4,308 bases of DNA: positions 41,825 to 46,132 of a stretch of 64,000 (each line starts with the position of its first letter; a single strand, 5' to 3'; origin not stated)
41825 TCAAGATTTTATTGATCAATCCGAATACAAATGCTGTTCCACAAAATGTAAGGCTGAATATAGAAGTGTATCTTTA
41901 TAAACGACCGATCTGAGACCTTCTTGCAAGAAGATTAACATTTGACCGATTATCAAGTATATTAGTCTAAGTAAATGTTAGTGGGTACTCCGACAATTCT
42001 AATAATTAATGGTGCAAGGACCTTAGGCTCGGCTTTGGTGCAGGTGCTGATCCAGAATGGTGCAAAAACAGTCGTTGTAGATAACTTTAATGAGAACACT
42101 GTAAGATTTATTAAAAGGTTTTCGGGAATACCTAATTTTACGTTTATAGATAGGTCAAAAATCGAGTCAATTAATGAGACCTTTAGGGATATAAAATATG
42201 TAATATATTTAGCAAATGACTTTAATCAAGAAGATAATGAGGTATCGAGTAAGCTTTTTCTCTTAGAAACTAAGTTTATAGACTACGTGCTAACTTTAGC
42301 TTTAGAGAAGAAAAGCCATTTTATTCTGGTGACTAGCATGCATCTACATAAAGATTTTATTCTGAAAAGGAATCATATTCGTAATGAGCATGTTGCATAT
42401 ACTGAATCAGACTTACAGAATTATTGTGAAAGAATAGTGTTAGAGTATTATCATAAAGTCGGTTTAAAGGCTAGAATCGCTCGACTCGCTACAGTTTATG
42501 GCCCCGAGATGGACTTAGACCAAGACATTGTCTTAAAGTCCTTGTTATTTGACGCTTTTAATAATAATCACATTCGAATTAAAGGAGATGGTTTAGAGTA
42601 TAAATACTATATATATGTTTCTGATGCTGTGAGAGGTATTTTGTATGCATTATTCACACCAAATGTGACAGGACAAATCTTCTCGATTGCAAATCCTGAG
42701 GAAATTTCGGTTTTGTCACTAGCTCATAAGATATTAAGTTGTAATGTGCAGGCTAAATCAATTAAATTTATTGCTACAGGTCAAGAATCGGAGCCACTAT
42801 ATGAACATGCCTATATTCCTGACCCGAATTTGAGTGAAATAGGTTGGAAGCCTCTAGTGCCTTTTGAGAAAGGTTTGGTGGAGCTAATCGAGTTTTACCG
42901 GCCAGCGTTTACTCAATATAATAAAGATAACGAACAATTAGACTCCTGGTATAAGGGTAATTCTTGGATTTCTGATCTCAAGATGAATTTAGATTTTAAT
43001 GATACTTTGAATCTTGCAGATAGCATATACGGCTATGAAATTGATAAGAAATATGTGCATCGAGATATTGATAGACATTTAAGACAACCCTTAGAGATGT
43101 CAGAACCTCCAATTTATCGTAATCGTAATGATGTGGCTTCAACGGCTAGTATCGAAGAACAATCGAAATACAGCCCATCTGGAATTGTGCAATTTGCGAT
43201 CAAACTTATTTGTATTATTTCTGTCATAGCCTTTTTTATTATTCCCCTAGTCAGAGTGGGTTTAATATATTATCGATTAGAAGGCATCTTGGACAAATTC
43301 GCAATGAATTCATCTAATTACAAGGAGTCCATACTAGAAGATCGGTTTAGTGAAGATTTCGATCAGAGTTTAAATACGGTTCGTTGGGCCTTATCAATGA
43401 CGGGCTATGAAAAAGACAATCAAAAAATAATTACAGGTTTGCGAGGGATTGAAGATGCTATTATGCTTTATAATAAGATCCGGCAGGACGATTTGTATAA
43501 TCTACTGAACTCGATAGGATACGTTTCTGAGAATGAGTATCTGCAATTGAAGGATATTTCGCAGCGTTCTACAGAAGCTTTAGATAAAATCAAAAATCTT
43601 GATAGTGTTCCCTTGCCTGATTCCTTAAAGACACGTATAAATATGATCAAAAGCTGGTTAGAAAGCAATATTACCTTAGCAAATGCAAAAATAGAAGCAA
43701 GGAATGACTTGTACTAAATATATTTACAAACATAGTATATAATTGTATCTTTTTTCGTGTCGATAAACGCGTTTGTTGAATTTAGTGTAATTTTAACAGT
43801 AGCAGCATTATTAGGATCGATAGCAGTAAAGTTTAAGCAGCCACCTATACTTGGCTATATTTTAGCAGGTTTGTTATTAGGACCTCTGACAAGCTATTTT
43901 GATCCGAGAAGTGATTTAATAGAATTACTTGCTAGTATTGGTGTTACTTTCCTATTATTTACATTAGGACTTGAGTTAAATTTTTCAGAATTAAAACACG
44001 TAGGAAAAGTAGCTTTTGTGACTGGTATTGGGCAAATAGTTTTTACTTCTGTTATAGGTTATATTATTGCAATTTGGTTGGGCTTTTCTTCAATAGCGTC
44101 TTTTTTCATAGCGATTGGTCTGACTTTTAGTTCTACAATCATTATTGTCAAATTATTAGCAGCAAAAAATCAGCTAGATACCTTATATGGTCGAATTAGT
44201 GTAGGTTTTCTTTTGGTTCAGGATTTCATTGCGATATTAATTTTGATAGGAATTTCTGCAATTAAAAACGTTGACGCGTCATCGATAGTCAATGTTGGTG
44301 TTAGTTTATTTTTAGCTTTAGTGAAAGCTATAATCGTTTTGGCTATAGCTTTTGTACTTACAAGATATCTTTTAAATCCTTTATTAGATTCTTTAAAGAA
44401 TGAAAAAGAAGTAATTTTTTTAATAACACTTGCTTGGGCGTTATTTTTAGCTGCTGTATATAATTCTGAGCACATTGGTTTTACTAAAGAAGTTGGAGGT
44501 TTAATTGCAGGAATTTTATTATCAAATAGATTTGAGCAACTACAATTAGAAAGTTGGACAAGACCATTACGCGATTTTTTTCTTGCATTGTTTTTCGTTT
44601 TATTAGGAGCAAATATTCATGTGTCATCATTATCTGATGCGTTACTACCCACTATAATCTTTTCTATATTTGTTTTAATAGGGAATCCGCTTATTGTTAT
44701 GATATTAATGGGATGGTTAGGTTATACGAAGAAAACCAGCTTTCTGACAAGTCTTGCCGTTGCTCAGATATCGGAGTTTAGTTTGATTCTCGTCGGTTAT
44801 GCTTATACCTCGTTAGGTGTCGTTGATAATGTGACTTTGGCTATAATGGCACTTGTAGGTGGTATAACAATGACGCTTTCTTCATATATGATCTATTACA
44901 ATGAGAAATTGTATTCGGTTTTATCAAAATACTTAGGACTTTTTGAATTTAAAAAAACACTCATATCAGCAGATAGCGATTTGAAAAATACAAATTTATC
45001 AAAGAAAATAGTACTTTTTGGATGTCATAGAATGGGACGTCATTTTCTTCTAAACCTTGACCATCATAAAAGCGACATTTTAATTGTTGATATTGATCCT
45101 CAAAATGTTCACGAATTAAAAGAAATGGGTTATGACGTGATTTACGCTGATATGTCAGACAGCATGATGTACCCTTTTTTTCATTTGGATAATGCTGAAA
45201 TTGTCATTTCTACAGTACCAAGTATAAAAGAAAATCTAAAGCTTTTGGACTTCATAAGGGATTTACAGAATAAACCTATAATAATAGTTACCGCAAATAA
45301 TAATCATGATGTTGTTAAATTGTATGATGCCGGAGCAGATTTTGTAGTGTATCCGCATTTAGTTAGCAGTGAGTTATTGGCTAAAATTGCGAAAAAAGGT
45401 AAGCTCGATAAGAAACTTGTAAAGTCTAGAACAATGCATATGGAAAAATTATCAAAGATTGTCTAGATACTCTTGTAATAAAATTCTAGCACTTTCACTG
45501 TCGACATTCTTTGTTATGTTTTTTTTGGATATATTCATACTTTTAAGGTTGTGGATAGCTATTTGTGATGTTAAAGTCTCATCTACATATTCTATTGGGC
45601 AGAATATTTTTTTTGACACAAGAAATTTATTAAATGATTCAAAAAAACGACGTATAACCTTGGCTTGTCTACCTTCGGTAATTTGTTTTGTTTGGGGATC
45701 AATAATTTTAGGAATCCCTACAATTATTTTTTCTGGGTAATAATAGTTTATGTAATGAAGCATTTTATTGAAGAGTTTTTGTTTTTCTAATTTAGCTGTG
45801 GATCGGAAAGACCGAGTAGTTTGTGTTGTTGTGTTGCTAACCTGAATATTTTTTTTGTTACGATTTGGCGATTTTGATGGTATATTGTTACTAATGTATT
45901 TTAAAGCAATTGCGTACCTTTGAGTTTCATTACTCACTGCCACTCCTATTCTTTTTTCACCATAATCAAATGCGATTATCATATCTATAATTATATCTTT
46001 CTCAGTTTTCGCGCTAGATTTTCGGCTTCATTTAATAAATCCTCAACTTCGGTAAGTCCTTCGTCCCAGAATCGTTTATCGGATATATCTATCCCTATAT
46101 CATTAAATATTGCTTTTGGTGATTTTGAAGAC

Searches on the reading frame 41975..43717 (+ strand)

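Call 42: search_protein_families(library=pfam, proteins=[window:41975-43717:+], max_evalue=0.001)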
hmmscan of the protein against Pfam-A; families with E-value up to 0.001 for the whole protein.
window:41975-43717:+ (580 aa): 2 families
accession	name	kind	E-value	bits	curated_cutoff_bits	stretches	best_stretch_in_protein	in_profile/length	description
PF01370.27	Epimerase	-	1.4e-14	54.5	20.9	1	9-238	2-239/240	NAD dependent epimerase/dehydratase family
PF16363.11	GDP_Man_Dehyd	-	8.6e-05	22.6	27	0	150-302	159-330/332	GDP-mannose 4,6 dehydratase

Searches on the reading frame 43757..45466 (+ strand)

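Call 42: search_protein_families(library=pfam, proteins=[window:43757-45466:+], max_evalue=0.001)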
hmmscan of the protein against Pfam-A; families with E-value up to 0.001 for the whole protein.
window:43757-45466:+ (569 aa): 2 families
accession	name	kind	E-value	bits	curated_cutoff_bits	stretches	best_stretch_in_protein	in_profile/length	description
PF00999.27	Na_H_Exchanger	-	1.5e-49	169.2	26.2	1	16-373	3-363/375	Sodium/hydrogen exchanger, transmembrane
PF02254.24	TrkA_N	-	1.1e-19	71.2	23.8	1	418-533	1-116/116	TrkA-N domain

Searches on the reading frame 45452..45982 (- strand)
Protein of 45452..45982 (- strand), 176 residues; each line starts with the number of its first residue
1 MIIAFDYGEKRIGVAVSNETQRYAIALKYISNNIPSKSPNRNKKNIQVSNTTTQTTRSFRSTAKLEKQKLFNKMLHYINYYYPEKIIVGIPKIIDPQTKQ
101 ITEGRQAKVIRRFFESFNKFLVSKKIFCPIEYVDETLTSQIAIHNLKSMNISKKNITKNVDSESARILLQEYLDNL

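Call 42: search_protein_families(library=pfam, proteins=[window:45452-45982:-], max_evalue=0.001)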
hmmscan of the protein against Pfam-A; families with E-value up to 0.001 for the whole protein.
window:45452-45982:- (176 aa): 1 family
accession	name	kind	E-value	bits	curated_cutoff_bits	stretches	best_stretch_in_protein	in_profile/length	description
PF03652.20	RuvX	-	8.7e-27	94.5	29.2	2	48-174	17-133/134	Holliday junction resolvase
